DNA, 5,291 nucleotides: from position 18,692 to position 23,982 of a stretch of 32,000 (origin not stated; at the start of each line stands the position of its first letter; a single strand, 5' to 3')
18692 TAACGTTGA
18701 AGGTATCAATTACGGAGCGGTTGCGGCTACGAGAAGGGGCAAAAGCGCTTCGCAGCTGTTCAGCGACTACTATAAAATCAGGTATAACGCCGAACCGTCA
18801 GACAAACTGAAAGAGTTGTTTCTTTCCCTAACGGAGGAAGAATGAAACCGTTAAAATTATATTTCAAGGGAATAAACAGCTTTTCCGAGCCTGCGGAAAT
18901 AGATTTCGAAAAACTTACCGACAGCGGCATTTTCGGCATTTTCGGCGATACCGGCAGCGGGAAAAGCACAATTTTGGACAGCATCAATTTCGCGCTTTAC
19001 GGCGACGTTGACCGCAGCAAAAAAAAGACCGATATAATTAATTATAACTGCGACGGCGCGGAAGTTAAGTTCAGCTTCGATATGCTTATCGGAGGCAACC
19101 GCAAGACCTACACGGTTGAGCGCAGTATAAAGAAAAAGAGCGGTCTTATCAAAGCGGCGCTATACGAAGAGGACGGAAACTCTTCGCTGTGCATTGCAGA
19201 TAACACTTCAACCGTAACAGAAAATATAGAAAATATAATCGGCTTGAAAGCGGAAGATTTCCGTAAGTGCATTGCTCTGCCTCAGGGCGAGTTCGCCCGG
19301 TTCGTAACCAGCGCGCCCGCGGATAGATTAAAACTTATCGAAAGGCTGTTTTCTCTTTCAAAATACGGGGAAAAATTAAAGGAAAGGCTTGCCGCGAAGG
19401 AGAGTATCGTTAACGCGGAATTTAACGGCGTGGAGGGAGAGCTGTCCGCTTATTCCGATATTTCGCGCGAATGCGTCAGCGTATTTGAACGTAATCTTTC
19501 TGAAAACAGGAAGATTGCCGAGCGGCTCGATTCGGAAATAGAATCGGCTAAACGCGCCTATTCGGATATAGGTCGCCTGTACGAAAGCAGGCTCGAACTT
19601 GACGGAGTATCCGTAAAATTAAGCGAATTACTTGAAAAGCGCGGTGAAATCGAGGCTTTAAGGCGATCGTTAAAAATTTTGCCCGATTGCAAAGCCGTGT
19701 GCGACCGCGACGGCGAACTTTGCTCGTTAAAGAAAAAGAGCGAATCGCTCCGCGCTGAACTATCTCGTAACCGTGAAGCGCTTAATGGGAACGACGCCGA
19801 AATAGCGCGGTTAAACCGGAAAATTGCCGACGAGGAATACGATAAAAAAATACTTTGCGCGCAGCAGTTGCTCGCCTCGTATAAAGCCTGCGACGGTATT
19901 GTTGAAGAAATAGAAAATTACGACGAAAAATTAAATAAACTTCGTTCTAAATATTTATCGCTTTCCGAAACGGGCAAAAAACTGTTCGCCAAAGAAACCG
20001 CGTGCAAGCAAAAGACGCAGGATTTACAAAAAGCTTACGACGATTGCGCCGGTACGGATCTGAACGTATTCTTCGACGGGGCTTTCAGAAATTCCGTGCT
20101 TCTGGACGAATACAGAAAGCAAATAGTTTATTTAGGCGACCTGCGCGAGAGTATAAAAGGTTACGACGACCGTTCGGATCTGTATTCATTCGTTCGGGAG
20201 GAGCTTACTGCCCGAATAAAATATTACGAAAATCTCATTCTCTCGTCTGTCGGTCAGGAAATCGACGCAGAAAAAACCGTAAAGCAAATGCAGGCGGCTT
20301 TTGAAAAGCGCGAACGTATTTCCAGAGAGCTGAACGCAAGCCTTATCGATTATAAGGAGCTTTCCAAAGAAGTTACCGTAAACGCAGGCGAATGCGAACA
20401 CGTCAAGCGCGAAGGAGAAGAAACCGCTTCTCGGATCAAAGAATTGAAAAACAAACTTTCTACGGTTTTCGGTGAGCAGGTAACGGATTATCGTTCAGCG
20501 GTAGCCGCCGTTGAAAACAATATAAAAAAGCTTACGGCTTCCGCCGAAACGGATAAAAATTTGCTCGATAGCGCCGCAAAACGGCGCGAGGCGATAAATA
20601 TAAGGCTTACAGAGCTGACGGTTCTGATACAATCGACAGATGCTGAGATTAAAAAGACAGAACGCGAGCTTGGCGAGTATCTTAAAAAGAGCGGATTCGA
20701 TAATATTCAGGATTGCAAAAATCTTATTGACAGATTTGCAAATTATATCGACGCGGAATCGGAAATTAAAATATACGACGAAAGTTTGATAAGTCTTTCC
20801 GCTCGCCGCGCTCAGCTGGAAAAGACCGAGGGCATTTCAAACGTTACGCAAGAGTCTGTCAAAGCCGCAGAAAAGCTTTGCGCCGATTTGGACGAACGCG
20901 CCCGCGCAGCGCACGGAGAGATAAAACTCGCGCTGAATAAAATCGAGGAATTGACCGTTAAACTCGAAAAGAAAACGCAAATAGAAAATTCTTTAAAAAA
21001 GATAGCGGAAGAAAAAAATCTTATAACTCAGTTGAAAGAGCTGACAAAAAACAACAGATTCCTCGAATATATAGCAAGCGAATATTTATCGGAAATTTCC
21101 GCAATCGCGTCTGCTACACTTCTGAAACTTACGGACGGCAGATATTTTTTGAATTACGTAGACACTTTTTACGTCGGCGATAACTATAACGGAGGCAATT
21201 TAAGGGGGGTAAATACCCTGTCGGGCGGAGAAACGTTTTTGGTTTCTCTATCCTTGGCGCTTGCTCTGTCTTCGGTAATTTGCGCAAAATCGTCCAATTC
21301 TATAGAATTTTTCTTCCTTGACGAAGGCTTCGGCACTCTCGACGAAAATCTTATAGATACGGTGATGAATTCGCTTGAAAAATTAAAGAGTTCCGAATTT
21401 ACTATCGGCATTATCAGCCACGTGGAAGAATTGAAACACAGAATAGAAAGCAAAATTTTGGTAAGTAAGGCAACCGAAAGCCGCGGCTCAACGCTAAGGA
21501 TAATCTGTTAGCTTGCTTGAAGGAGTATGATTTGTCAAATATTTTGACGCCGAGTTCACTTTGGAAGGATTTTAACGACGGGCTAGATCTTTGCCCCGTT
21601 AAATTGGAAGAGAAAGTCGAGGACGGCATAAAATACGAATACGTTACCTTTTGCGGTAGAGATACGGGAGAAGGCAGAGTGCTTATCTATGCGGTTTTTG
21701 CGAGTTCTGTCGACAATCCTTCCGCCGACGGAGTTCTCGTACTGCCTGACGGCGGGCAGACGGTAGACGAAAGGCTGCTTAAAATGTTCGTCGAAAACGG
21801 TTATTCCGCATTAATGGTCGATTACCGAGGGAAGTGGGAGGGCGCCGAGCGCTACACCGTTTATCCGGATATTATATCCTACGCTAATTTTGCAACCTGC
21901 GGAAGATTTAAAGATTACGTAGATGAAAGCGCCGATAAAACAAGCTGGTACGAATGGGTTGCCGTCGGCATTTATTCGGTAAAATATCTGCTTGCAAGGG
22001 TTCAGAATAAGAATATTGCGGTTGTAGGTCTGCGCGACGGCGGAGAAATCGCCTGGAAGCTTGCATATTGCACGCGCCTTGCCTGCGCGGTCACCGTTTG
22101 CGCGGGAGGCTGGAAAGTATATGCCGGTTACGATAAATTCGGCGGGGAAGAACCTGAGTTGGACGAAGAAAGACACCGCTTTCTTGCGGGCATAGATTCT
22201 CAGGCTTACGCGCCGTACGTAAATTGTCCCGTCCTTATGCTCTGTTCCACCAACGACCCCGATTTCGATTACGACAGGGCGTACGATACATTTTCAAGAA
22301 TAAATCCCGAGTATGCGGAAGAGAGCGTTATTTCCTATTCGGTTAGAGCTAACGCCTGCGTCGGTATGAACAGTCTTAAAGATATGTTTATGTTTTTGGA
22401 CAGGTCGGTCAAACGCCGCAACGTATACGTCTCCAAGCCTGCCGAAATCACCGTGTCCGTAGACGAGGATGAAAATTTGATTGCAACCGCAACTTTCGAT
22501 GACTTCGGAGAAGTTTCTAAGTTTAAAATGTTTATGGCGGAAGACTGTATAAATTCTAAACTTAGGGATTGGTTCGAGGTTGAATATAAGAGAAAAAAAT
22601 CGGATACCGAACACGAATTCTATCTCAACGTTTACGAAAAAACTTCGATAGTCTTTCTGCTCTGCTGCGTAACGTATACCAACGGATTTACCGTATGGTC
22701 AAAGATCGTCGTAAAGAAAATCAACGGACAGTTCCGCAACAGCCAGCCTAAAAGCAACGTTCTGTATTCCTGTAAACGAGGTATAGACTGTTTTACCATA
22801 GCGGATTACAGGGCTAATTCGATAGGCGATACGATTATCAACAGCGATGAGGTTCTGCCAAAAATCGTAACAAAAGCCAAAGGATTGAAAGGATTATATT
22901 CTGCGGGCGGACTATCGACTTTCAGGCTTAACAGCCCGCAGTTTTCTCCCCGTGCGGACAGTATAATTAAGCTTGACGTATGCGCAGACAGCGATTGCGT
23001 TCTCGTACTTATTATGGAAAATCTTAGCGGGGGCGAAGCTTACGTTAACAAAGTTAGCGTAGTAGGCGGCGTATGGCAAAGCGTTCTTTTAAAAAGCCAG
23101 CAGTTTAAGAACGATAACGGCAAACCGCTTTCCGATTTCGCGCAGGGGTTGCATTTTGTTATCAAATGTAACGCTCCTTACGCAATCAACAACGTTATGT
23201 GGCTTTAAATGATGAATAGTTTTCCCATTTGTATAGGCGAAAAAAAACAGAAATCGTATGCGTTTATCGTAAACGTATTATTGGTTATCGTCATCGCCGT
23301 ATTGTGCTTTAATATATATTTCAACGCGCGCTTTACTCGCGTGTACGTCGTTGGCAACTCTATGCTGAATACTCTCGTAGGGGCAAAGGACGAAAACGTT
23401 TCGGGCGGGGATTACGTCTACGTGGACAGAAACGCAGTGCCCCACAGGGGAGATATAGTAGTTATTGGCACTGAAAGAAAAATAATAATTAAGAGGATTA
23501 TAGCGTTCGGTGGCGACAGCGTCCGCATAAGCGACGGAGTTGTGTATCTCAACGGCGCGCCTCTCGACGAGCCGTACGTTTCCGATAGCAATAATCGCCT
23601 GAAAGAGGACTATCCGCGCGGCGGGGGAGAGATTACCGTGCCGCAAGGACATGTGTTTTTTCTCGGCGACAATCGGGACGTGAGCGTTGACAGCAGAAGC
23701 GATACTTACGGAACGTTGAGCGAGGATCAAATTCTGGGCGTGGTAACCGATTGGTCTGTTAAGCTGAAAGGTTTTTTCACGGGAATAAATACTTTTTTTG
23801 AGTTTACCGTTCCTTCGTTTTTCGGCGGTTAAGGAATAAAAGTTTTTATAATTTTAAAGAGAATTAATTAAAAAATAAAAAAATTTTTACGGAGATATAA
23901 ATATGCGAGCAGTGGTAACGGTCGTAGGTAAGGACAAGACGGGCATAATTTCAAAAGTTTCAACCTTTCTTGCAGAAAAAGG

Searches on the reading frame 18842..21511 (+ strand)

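Call 10: search_protein_families(library=pfam, proteins=[window:18842-21511:+], max_evalue=0.001)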
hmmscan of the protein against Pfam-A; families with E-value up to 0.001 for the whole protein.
window:18842-21511:+ (889 aa): 5 families
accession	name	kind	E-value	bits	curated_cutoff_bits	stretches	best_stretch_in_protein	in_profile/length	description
PF13476.12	AAA_23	-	3.4e-18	67.4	27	1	5-234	1-194/201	AAA domain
PF13558.12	SbcC_Walker_B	-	3.9e-12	46.7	27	1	787-846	27-89/90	SbcC/RAD50-like, Walker B motif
PF02463.25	SMC_N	-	4.4e-08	33.3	40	1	6-876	5-213/220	RecF/RecN/SMC N terminal domain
PF13555.12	AAA_29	-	3.7e-05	23.8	27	1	28-55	22-49/61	P-loop containing region of AAA domain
PF00005.33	ABC_tran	-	0.00075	20.5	25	0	28-50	11-33/137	ABC transporter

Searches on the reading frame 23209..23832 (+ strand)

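Call 37: search_protein_families(library=pfam, proteins=[window:23209-23832:+], max_evalue=0.001)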
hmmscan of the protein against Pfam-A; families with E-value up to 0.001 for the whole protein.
window:23209-23832:+ (207 aa): 2 families
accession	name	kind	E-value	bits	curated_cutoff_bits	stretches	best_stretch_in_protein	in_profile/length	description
PF10502.14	Peptidase_S26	-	3.6e-31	108.8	22.9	1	22-179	3-163/168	Signal peptidase, peptidase S26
PF00717.28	Peptidase_S24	-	2.3e-05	24.5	23.3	1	45-106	38-90/116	Peptidase S24-like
